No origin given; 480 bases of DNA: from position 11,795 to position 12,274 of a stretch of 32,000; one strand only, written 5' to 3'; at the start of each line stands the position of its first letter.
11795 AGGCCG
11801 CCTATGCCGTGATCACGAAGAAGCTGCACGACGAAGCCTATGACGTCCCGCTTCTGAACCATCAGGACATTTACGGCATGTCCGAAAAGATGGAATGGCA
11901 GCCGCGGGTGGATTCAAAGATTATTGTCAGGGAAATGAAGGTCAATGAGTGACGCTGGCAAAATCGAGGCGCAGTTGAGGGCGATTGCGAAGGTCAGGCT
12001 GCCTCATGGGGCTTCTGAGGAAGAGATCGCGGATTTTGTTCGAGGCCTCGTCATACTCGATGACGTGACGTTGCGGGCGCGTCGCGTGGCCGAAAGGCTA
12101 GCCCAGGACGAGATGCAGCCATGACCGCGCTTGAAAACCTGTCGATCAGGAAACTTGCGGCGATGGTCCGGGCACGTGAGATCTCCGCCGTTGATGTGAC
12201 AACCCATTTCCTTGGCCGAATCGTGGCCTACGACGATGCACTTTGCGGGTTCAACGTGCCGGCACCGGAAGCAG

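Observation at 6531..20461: LysR-controlled 13-cistron operon: HcnCAB/opine-oxidase-like flavoenzyme, amidase with hidden small partner, twin-receptor Dpp-type importer, TauE and atypical SDR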

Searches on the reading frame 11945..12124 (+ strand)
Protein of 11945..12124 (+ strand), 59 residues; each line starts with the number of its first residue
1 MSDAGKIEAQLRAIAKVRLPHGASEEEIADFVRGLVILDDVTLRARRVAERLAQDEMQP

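Call 5: search_protein_families(library=pfam, proteins=[window:11945-12124:+])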
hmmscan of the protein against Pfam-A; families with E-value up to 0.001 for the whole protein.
window:11945-12124:+ (59 aa): 0 families

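Call 6: search_protein_families(library=ncbifam, proteins=[window:11945-12124:+])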
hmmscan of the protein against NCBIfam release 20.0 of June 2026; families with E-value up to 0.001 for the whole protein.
window:11945-12124:+ (59 aa): 0 families

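Call 9: search_protein_families(library=pfam, proteins=[window:11945-12124:+], max_evalue=5)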
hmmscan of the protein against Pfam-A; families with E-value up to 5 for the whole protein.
window:11945-12124:+ (59 aa): 1 family
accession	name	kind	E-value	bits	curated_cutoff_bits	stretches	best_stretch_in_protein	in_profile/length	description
PF01557.24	FAA_hydrolase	-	0.05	13.7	23.9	1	7-51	60-103/214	Fumarylacetoacetate (FAA) hydrolase C-terminal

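Call 19: search_solved_structures(query=window:11945-12124:+, max_evalue=10, show_alignments=3)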
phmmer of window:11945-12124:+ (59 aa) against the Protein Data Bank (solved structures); distinct sequences matched with E-value up to 10: 5.
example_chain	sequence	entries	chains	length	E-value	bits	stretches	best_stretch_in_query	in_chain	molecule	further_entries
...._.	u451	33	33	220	1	13.2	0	13-43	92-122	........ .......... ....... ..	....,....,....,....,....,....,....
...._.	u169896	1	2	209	1.2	13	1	5-55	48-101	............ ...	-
9nzc_A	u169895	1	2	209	1.2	13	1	5-55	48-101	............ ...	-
7zug_AAA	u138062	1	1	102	1.6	12.5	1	18-43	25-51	Heterogeneous nuclear ribonucleoprotein H, N-terminally processed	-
6dg1_A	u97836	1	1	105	1.7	12.4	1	18-43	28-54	qRRM2 domain of Heterogeneous nuclear ribonucleoprotein H2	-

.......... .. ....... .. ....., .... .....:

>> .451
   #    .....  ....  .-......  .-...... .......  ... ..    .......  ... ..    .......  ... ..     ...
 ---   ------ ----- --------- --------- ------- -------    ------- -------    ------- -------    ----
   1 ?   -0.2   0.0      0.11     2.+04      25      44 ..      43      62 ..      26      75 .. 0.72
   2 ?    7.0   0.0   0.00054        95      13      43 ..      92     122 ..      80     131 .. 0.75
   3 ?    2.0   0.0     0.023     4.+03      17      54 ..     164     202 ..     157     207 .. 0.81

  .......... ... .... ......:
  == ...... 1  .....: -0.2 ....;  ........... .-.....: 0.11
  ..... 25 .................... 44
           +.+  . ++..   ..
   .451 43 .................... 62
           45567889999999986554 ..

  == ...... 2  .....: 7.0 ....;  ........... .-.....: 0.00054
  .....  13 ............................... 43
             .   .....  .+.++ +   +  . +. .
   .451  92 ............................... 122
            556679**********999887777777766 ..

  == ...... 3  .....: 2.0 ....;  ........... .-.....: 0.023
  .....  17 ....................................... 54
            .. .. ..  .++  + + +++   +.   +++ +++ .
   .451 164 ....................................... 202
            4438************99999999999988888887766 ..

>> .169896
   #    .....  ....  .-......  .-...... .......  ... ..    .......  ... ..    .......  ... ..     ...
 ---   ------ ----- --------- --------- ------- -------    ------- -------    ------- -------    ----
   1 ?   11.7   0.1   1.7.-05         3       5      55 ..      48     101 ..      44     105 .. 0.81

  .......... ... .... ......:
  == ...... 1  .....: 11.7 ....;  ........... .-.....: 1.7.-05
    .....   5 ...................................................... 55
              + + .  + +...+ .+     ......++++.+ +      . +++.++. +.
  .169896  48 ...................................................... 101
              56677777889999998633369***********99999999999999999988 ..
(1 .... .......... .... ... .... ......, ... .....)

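Call 29: find_homologous_proteins(query=window:11945-12124:+, max_evalue=0.01)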
Query window:11945-12124:+ (59 aa): 4 proteins with E <= 0.01 among 5 candidates.
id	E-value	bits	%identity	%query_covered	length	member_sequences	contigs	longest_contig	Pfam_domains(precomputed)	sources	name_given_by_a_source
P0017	5.8e-26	106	93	100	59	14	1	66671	-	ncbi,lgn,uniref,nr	ncbi:hypothetical protein [Sinorhizobium meliloti]|uniref:hypothetical protein n=1 Tax=Rhizobium mel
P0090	3.2e-23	97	86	100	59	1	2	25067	-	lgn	-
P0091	1.9e-18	82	77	97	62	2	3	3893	-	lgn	-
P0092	3.7e-15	72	75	93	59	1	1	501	-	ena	-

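Call 44: search_solved_structures(query=A2, max_evalue=10, show_alignments=2)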
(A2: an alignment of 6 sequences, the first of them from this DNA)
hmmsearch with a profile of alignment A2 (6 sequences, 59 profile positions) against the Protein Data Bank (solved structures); distinct sequences matched with E-value up to 10: 9.
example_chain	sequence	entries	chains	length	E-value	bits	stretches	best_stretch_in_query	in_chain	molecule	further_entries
7ak8_A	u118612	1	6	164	0.079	15.8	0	26-40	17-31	GCN5 family acetyltransferase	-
5fvj_A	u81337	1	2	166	0.085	15.8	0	26-40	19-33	PUTATIVE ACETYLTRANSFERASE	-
7f36_A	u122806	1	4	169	0.1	15.5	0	27-40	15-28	N-acetyltransferase domain-containing protein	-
2j76_E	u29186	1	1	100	0.98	12.3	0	18-37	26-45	EUKARYOTIC TRANSLATION INITIATION FACTOR 4B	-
1wi8_A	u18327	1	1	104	1.1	12.2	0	18-37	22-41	Eukaryotic translation initiation factor 4B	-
2w4a_C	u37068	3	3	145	1.4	11.8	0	6-36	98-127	MYOSIN LIGHT CHAIN 3, SKELETAL MUSCLE ISOFORM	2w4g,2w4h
7zug_AAA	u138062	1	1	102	1.6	11.7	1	19-38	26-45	Heterogeneous nuclear ribonucleoprotein H, N-terminally processed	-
6dg1_A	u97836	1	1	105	1.7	11.6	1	19-38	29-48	qRRM2 domain of Heterogeneous nuclear ribonucleoprotein H2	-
1wg5_A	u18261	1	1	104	1.8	11.5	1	19-38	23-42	Heterogeneous nuclear ribonucleoprotein H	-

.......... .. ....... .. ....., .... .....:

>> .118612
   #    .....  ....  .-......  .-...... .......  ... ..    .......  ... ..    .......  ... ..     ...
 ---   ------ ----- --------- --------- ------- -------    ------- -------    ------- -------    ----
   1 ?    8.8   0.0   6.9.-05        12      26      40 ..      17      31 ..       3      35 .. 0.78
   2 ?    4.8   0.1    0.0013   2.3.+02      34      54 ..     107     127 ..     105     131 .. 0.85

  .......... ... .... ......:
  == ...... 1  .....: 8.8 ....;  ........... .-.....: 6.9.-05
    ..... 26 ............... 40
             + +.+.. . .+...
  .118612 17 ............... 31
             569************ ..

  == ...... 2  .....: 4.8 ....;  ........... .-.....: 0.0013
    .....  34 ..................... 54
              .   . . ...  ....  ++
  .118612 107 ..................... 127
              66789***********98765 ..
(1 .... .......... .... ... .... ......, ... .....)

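Call 52: search_protein_representatives(alignment_id=A1)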
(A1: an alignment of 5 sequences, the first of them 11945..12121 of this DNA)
Query: 5 sequences, 59 profile positions. Proteins with E-value up to 0.001 (for the whole library): 5; up to 1e-10: 1; up to 1e-30: 1. The best 5 are listed.
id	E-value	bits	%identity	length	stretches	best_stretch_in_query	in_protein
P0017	3.9e-35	135.6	-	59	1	1-59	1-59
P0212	5.0e-09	51.9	-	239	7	33-48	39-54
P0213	1.1e-06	44.5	-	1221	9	17-33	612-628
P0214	3.5e-04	36.4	-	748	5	12-32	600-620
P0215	5.9e-04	35.7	-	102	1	15-51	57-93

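Call 57: search_solved_structures(query=A5, max_evalue=10)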
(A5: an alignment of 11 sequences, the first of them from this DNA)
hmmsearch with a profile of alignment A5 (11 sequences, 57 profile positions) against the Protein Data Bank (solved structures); distinct sequences matched with E-value up to 10: 2.
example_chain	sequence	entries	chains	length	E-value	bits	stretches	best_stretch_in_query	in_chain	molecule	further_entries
1wi8_A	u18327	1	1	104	0.1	15.3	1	15-34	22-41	Eukaryotic translation initiation factor 4B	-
2j76_E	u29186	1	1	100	1.4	11.6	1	15-34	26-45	EUKARYOTIC TRANSLATION INITIATION FACTOR 4B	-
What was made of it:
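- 11945..12124 (+): g5, 59-aa protein; proposed non-catalytic partner of the amidase. No Pfam, NCBIfam or PDB match (calls 5, 6, 9, 19, 57).
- There is no detectable homology to any known family (calls 5, 6, 9, 19, 44, 52, 57).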

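Call 68: predict_structure(alignment_id=A1)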
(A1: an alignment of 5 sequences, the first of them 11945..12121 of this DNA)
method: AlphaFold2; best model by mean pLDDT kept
length: 59 residues; sequences in the alignment: 5
mean_pLDDT: 87.0   pTM: 0.56
mean pLDDT of the five models: 87.0, 79.5, 78.8, 78.2, 74.7
residues with pLDDT >= 90: 26; 70-90: 30; 50-70: 3; < 50: 0
segments of 3 or more residues with pLDDT < 50: none
pLDDT, mean of each block of 10 residues (from residue 1): 82 85 93 91 91 80
secondary structure, 60 per line:
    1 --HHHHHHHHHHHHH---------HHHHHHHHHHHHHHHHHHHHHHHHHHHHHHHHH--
elements in order: H3-15 H25-57
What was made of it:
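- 11945..12124 (+): AF2 predicts helix-loop-helix with pLDDT 87 (call 68).
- On AtzE/AtzG and GatCA: The monomer model is helix-loop-helix (call 68).
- AF2 gives a confident helix-loop-helix (call 68).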

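Call 75: fold_search(model_id=the predicted structure, library=pdb)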
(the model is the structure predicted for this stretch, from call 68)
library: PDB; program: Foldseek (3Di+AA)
matches with E <= 10: 14; with E <= 0.001: 0
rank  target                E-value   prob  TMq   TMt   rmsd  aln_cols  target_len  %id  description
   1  2ckq_A                4.8e+00  0.07  0.37  0.10   4.1        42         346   14  Crystal structure of Human Choline Kinase alpha 2 in complex with Phosphocholine (released 2006-10-04)
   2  4m40_D                5.2e+00  0.03  0.27  0.12  11.5        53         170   21  Crystal structure of hemagglutinin of influenza virus B/Yamanashi/166/1998 (released 2013-09-25)
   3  4nrj_B                5.6e+00  0.02  0.28  0.12  11.4        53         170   21  Structure of hemagglutinin with F95Y mutation of influenza virus B/Lee/40 (released 2014-03-12)
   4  7nzz_A                6.1e+00  0.07  0.31  0.07   3.6        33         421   30  Ras1 guanine nucleotide exchange factor Cdc25 (REM and catalytic domains) (released 2022-07-13)
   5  4nrj_F                6.7e+00  0.08  0.50  0.18   9.8        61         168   18  Structure of hemagglutinin with F95Y mutation of influenza virus B/Lee/40 (released 2014-03-12)
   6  7nzz_B                6.7e+00  0.06  0.31  0.07   3.5        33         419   30  Ras1 guanine nucleotide exchange factor Cdc25 (REM and catalytic domains) (released 2022-07-13)
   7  7sej_B                7.2e+00  0.09  0.44  0.34   3.6        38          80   13  Structure-based design of prefusion-stabilized human metapneumovirus fusion proteins (released 2022-02-09)
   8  8em2_B                7.2e+00  0.08  0.42  0.07   3.8        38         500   13  Cryo-EM structure of the human GDH/6PGL endoplasmic bifunctional protein (released 2023-05-03)
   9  5eqe_A                7.2e+00  0.05  0.36  0.09   4.1        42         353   14  Crystal structure of choline kinase alpha-1 bound by [4-[(4-methyl-1,4-diazepan-1-yl)methyl]phenyl]methanamine (compou (released 2016-01-06)
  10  4nrj_D                7.2e+00  0.02  0.28  0.12  11.5        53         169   21  Structure of hemagglutinin with F95Y mutation of influenza virus B/Lee/40 (released 2014-03-12)
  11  7lbm_i                7.9e+00  0.06  0.50  0.27  19.5        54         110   24  Structure of the human Mediator-bound transcription pre-initiation complex (released 2021-03-24)
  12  7y97_A                7.9e+00  0.02  0.31  0.09   5.3        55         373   18  Crystal structure of CYP109B4 from Bacillus Sonorensis (released 2023-05-03)
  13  5szg_A                8.6e+00  0.10  0.62  0.31   4.0        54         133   18  Structure of the bMERB domain of Mical-3 (released 2016-08-24)
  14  6z6e_C                8.6e+00  0.06  0.40  0.24   6.3        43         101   26  Crystal structure of the HK97 bacteriophage small terminase (released 2021-06-09)
